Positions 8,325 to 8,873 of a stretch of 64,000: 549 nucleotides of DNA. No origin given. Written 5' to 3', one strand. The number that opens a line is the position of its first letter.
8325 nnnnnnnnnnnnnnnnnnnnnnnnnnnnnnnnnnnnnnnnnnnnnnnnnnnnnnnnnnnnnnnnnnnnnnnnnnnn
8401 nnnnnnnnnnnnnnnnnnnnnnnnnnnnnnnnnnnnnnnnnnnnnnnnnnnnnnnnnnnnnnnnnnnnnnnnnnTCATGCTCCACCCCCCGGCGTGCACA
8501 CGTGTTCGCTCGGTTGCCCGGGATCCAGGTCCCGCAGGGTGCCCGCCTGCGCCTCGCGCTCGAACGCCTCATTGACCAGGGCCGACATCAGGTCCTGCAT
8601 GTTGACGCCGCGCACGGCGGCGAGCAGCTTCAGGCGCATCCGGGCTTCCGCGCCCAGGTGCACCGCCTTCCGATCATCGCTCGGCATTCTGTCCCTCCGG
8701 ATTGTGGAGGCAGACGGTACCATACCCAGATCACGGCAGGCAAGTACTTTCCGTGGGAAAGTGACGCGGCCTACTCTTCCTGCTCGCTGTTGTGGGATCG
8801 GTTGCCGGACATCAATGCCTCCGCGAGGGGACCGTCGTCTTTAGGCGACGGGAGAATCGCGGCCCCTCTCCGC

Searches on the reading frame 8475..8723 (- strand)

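Call 69: search_protein_families(library=pfam, proteins=[window:8475-8723:-], max_evalue=0.05)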
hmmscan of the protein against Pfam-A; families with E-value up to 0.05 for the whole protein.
window:8475-8723:- (82 aa): 1 family
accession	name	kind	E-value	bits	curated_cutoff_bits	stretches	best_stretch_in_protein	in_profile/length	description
PF20605.4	Antitox_RHH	-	0.012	16.2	27.2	1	21-56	9-44/50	Antitoxin-like ribbon-helix-helix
